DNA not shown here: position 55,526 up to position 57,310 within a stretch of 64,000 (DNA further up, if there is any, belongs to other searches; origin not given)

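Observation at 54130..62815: Four copies of a conserved ~50-nt 5' leader motif, each preceded by a hairpin with compensatory base changes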

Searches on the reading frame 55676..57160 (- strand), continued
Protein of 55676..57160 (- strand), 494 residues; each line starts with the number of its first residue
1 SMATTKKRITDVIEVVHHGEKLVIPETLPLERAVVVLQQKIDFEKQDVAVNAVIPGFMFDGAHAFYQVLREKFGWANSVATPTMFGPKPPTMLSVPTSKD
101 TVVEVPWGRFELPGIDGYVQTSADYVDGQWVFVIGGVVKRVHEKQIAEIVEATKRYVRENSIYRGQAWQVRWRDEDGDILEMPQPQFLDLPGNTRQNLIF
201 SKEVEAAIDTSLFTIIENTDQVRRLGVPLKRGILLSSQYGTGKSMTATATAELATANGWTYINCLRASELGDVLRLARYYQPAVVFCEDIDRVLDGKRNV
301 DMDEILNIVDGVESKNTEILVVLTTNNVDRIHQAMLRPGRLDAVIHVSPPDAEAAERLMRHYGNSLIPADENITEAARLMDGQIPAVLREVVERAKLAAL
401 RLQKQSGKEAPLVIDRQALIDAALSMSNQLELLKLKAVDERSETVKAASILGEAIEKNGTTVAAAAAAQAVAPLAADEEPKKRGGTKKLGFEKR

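Call 37: search_dna_similar(query=window:55676-57160:-, collection=phages, mode=protein, max_rows=60, rows=spread)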
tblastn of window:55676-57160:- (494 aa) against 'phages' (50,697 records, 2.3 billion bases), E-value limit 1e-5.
Records with a match: 102; places in all: 102; records where one place covers at least 80% of the query: 61.
Best place of each record, by identity: <60% 102.
By first word of the organism name: Pseudomonas 27; Salmonella 13; Erwinia 10; Gordonia 8; Klebsiella 5; Mycobacterium 5; Listeria 4; uncultured 3; Ralstonia 3; Microbacterium 3; and 13 more.
By host as written in the record: - 14; Gordonia terrae 3612 8; Pseudomonas aeruginosa 6; Klebsiella pneumoniae 5; Pseudomonas aeruginosa PAO1 5; Pseudomonas putida 4; Salmonella enterica 4; Listeria monocytogenes 4; and 39 more.
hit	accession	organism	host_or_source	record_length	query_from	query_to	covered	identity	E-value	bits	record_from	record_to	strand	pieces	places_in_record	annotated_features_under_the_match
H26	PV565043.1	Pseudomonas phage Holyagarpour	Pseudomonas putida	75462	5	460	92%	44.9%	3e-117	385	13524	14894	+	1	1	AAA-ATPase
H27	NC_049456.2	Pseudomonas phage Zuri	Pseudomonas putida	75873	5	460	92%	44.9%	3e-117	385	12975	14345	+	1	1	AAA-ATPase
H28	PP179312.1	Pseudomonas phage Arace01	Pseudomonas syringae 19B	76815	5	460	92%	44.6%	1e-117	386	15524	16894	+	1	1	AAA-ATPase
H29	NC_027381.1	Escherichia phage Pollock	Escherichia coli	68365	12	456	90%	45.4%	2e-114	376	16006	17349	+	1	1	hypothetical protein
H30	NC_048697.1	Pseudomonas phage Littlefix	Pseudomonas sp. CT12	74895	1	455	92%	43.9%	1e-117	386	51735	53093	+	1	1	hypothetical protein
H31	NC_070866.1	Pseudomonas phage 98PfluR60PP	Pseudomonas fluorescens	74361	1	455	92%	43.7%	7e-117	384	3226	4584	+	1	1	hypothetical protein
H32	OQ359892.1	Salmonella phage vB_SenP_UTK0002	Salmonella enterica subsp. enterica ...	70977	12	434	86%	46.3%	4e-112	370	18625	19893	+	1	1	cell division protein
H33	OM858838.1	Shigella phage B2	Shigella flexneri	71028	12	434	86%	46.3%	8e-112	369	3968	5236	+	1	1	ATPase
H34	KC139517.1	Salmonella phage FSL SP-058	Salmonella enterica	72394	12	434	86%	46.3%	8e-112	369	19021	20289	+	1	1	hypothetical protein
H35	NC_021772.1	Salmonella phage FSL SP-058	Salmonella enterica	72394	12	434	86%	46.3%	8e-112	369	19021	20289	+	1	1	hypothetical protein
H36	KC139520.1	Salmonella phage FSL SP-076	Salmonella enterica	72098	12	434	86%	45.8%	3e-112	370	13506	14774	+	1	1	hypothetical protein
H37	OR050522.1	Salmonella phage SP154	Salmonella enterica subsp. enterica ...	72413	12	434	86%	45.8%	3e-112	370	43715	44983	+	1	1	cell division protein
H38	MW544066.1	Salmonella phage vB_SalP_TR2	Salmonella enterica subsp. enterica ...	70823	12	434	86%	45.2%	2e-108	359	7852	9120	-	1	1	ATP-binding protein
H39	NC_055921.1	Salmonella phage vB_SalP_TR2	Salmonella enterica subsp. enterica ...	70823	12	434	86%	45.2%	2e-108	359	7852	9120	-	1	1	ATP-binding protein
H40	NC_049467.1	Klebsiella phage KpCHEMY26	Klebsiella pneumoniae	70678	12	434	86%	44.6%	1e-110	365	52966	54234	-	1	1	metalloprotease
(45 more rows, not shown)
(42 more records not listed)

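Call 40: search_protein_families(library=pfam, proteins=[L024:28-372:+, L024:785-976:+, L024:987-1130:+, L024:1220-1408:+, L024:1672-1866:+, L024:1863-2117:+, L024:2117-2515:+, L024:2540-3043:+, L024:3313-3567:+, L024:3564-3839:+], max_evalue=0.05)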
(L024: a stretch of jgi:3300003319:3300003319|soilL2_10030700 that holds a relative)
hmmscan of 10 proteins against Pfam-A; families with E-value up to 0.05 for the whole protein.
L024:28-372:+ (114 aa): 0 families

L024:785-976:+ (63 aa): 0 families

L024:987-1130:+ (47 aa): 0 families

L024:1220-1408:+ (62 aa): 0 families

L024:1672-1866:+ (64 aa): 0 families

L024:1863-2117:+ (84 aa): 0 families

L024:2117-2515:+ (132 aa): 0 families

L024:2540-3043:+ (167 aa): 0 families

L024:3313-3567:+ (84 aa): 0 families

L024:3564-3839:+ (91 aa): 0 families

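Call 41: search_protein_families(library=pfam, proteins=[L024:3836-4177:+, L024:4174-4383:+, L024:4370-4546:+, L024:4543-4953:+, L024:4940-5302:+, L024:5375-5563:+, L024:5560-5889:+, L024:5886-6062:+, L024:6062-6361:+, L024:6729-7016:+], max_evalue=0.05)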
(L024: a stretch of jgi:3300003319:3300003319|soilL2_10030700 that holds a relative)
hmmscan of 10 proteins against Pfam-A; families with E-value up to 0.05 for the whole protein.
L024:3836-4177:+ (113 aa): 0 families

L024:4174-4383:+ (69 aa): 0 families

L024:4370-4546:+ (58 aa): 0 families

L024:4543-4953:+ (136 aa): 0 families

L024:4940-5302:+ (120 aa): 0 families

L024:5375-5563:+ (62 aa): 1 family
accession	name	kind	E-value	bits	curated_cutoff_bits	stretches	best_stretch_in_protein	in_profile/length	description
PF19067.5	DUF5763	-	0.012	15.5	26.3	1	36-54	14-32/39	Family of unknown function (DUF5763)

L024:5560-5889:+ (109 aa): 3 families
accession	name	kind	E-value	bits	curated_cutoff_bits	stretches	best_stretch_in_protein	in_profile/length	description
PF12270.13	Cyt_c_ox_IV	-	0.016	15.7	26.9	1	20-61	82-123/132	Cytochrome c oxidase subunit IV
PF05915.17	TMEM_230_134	-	0.018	15.6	26.8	1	34-81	45-96/119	Transmembrane proteins 230/134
PF03596.19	Cad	-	0.022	15.2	26.2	1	37-85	30-73/192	Cadmium resistance transporter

L024:5886-6062:+ (58 aa): 0 families

L024:6062-6361:+ (99 aa): 0 families

L024:6729-7016:+ (95 aa): 1 family
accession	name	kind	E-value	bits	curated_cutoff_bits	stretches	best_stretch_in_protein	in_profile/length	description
PF17032.10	Zn_ribbon_15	-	0.036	15.3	28.9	1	11-56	2-50/73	zinc-ribbon family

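Call 47: find_encoding_contigs(protein=P0004, flank=10000, max_places=2)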
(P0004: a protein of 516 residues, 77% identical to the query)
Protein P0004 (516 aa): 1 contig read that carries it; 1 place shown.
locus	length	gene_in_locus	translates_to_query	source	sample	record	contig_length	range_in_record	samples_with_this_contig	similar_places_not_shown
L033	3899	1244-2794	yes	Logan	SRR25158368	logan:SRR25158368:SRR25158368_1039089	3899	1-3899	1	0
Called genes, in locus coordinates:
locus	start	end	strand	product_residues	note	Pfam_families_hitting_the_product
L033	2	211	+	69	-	?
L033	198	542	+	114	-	-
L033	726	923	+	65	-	-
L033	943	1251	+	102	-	-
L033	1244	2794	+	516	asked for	PF00004:AAA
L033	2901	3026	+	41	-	-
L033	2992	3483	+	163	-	-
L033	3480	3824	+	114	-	-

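Call 48: find_encoding_contigs(protein=P0007, flank=10000, max_places=2)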
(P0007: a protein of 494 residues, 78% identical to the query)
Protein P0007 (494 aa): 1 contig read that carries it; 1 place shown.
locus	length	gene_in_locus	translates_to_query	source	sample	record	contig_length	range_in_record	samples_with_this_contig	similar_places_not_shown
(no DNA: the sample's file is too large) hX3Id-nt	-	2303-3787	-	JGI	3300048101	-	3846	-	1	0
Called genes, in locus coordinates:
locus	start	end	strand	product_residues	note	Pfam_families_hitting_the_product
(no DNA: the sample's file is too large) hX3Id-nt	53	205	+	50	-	-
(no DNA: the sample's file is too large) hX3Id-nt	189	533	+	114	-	-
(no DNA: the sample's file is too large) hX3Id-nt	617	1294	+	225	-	-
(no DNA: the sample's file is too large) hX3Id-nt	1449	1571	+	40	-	-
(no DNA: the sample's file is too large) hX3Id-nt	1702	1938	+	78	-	-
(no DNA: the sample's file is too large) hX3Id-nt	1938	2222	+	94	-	-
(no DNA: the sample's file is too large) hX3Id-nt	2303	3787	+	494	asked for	PF20720:nSTAND3 (faint), PF00004:AAA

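Call 49: find_encoding_contigs(protein=P0006, flank=10000, max_places=2)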
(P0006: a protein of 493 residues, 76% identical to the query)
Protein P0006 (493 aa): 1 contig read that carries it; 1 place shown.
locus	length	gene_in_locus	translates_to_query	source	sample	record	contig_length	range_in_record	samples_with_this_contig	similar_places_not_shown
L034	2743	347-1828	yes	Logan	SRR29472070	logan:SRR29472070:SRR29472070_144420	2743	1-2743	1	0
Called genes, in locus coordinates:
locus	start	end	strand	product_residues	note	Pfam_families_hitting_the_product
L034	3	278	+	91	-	?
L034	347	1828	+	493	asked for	PF00004:AAA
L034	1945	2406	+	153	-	-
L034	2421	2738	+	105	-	-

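Call 79: find_encoding_contigs(protein=P0014, flank=10000, max_places=1)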
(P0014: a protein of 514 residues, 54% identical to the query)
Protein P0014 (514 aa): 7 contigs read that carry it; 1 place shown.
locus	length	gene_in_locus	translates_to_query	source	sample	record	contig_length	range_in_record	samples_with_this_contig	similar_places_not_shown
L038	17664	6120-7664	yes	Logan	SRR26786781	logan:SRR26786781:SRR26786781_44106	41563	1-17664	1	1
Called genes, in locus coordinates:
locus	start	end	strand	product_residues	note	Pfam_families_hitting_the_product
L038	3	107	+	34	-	?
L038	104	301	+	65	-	-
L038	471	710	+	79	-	-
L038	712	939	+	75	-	-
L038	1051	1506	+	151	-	-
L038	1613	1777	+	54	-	-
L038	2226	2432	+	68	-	-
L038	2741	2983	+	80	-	-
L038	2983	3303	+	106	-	-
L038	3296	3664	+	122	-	-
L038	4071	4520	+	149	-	-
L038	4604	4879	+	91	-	-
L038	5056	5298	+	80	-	-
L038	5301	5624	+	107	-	-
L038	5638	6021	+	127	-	-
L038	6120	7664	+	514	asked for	PF00004:AAA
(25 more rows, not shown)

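Call 82: search_protein_families(library=pfam, proteins=[L024:8778-9110:+, L024:9107-9595:+, L024:9592-9927:+, L024:11439-11852:+, L024:12992-13555:+, L024:13548-13943:+, L024:14193-14522:+, L024:15041-15481:+, L024:16530-17018:+, L024:10092-11414:+], max_evalue=0.05)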
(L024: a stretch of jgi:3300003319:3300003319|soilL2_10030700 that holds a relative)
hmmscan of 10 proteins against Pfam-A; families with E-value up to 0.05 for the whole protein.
L024:8778-9110:+ (110 aa): 0 families

L024:9107-9595:+ (162 aa): 0 families

L024:9592-9927:+ (111 aa): 0 families

L024:11439-11852:+ (137 aa): 1 family
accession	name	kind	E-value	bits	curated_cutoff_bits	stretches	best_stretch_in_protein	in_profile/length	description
PF22737.1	NNH6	-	0.042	14.4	27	0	76-133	16-71/114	NACHT N-terminal Helical domain 6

L024:12992-13555:+ (187 aa): 0 families

L024:13548-13943:+ (131 aa): 1 family
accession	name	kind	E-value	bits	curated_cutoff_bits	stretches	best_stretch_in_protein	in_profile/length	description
PF17979.7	zf-CRD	-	0.03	15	26.3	1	13-105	40-115/158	Cysteine rich domain with multizinc binding regions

L024:14193-14522:+ (109 aa): 0 families

L024:15041-15481:+ (146 aa): 0 families

L024:16530-17018:+ (162 aa): 0 families

L024:10092-11414:+ (440 aa): 4 families
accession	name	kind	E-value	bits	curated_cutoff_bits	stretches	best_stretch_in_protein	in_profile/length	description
PF01519.22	DUF16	-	0.00069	20.5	40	0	343-432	18-103/104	Protein of unknown function DUF16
PF21531.3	Rv2175c_wHTH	-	0.0071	16.8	27.1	1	213-233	23-43/57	DNA-binding protein Rv2175c, wHTH domain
PF10372.14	CdaS_N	-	0.034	14.7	27.2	1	258-304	10-56/69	Diadenylate cyclase CdaS, N-terminal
PF07889.17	DUF1664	-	0.049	14.1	34.6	0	344-433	33-122/124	Protein of unknown function (DUF1664)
